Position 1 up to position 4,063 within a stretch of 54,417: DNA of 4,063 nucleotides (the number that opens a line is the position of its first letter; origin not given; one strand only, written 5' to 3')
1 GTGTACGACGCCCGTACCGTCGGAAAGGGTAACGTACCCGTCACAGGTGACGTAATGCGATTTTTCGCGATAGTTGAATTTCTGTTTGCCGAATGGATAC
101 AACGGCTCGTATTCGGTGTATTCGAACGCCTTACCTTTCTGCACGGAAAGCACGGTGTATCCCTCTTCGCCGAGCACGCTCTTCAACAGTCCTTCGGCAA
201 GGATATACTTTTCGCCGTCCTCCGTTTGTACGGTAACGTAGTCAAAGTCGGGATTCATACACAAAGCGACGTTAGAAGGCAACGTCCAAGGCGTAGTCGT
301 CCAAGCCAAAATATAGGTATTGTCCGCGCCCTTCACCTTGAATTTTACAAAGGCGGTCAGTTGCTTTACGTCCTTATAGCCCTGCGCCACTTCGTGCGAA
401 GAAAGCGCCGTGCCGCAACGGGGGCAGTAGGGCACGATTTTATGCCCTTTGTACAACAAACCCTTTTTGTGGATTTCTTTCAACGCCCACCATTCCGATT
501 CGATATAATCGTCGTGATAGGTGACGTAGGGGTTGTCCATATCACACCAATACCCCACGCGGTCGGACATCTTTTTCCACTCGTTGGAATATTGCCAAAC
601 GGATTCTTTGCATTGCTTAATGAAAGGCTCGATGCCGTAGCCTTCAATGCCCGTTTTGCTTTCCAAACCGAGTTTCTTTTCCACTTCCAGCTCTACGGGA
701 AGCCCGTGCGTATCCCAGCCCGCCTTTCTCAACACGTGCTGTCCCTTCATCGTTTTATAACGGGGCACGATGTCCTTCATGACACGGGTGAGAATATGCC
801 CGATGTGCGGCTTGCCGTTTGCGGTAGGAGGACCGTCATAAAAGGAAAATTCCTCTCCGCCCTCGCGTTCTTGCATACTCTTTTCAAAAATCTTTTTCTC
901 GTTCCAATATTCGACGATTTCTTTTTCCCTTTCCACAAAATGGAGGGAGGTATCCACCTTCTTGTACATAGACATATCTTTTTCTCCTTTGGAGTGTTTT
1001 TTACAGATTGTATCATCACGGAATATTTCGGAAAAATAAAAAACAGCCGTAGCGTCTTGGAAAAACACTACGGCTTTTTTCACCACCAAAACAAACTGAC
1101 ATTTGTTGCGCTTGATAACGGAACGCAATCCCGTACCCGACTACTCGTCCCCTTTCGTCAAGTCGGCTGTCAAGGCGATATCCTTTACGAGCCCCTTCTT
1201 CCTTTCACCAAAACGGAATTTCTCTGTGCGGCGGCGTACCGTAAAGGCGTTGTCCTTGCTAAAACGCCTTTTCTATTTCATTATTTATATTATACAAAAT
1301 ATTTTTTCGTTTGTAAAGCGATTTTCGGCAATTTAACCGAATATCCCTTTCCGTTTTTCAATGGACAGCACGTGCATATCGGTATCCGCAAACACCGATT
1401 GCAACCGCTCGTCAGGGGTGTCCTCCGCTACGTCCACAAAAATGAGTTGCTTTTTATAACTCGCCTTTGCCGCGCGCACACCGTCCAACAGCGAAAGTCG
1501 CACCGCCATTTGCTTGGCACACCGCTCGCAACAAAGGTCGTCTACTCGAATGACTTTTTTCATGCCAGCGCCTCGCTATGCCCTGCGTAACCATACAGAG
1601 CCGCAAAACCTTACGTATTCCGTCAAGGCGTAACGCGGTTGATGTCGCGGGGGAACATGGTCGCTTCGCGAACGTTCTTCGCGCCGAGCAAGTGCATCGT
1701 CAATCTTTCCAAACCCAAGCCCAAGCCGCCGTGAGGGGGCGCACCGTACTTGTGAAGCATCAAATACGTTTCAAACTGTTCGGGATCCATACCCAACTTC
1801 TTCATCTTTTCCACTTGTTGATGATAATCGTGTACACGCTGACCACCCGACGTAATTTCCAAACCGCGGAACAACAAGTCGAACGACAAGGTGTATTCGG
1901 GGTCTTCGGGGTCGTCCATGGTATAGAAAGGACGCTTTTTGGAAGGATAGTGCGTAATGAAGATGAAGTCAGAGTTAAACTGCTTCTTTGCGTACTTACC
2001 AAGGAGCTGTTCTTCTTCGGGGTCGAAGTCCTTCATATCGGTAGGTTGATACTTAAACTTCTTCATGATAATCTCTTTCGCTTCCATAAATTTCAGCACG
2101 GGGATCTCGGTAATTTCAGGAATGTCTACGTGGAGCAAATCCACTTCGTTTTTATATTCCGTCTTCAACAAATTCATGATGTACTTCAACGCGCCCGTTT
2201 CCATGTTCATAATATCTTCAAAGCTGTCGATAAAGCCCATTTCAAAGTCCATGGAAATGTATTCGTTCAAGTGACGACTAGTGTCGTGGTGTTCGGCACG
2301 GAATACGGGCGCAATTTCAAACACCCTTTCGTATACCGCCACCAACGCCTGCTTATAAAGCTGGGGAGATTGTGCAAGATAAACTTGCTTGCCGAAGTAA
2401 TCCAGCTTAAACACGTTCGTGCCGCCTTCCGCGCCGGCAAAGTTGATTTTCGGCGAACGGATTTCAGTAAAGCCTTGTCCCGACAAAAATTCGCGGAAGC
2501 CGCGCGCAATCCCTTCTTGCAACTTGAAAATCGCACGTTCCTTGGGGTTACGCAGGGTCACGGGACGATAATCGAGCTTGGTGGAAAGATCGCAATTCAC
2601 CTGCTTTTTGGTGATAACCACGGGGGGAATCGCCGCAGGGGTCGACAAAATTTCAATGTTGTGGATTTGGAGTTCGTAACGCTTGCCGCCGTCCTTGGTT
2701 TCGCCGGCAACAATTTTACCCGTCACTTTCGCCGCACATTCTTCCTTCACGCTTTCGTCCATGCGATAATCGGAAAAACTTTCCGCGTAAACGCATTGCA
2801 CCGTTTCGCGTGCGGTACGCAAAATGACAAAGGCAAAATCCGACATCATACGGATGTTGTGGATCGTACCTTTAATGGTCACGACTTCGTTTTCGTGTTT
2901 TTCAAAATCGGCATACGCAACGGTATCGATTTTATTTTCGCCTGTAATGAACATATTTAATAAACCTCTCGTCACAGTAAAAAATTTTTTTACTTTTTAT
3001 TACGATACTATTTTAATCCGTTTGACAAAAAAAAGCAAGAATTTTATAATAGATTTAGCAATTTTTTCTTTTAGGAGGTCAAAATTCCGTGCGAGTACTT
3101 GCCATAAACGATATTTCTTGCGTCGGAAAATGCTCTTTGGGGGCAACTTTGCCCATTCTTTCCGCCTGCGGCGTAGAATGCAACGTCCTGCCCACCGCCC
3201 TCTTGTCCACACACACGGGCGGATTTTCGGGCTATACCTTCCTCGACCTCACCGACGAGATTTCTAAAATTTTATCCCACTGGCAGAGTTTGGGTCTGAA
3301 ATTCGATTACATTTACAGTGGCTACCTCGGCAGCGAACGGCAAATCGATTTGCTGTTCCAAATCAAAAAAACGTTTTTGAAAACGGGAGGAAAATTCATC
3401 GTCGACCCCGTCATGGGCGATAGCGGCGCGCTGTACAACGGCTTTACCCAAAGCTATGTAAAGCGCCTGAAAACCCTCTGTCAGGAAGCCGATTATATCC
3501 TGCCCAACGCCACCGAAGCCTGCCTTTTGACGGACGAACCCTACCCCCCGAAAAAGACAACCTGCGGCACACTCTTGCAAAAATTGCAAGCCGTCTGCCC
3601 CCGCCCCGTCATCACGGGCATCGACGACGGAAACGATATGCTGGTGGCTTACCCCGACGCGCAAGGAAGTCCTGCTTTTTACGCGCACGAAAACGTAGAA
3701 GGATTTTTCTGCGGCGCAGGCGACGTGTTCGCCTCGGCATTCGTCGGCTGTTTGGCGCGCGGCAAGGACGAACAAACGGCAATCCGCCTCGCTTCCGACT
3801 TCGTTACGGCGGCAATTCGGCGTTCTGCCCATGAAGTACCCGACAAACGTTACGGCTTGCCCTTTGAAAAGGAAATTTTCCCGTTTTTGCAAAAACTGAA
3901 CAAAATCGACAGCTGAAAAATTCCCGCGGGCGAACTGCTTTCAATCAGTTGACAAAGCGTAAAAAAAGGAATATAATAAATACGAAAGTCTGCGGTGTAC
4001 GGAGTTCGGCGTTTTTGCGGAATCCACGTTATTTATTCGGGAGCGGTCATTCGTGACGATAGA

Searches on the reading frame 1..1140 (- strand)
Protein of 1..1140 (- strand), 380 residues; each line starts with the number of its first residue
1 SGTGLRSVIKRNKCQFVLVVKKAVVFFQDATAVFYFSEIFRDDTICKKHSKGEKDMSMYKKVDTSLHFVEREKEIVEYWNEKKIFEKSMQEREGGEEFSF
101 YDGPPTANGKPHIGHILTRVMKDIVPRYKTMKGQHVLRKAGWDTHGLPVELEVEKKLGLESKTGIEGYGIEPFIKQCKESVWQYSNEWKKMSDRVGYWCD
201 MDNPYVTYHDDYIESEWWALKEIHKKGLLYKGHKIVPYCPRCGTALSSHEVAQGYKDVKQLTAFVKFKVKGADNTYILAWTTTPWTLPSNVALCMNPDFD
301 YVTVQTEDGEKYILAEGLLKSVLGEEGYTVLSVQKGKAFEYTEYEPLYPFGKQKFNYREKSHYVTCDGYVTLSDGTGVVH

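Call 58: search_protein_families(library=pfam, proteins=[window:1-1140:-])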
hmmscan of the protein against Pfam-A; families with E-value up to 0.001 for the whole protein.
window:1-1140:- (380 aa): 2 families
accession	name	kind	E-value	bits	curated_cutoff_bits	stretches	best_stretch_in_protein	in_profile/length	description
PF00133.28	tRNA-synt_1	-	4.4e-60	204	22.7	1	75-270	2-185/414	tRNA synthetases class I (I, L, M and V)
PF09334.17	tRNA-synt_1g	-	4e-12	46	20.1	1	107-251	10-135/391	tRNA synthetases class I (M)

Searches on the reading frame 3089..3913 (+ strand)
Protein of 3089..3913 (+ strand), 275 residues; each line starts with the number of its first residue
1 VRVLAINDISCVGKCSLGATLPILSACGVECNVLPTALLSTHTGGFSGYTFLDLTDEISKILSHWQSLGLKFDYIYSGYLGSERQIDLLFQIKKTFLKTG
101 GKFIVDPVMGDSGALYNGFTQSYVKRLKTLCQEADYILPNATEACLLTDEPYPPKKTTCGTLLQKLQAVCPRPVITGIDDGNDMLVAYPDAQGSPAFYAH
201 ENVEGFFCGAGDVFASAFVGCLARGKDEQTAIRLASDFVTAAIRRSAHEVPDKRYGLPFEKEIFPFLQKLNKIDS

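Call 58: search_protein_families(library=pfam, proteins=[window:3089-3913:+])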
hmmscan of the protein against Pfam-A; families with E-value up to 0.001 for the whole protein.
window:3089-3913:+ (275 aa): 2 families
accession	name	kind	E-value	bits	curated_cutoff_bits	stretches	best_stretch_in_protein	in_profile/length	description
PF08543.17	Phos_pyr_kin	-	8.7e-16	58.5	27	1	24-246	15-235/246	Phosphomethylpyrimidine kinase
PF00294.29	PfkB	-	1.2e-07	31.9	25.8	1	122-244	172-291/302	pfkB family carbohydrate kinase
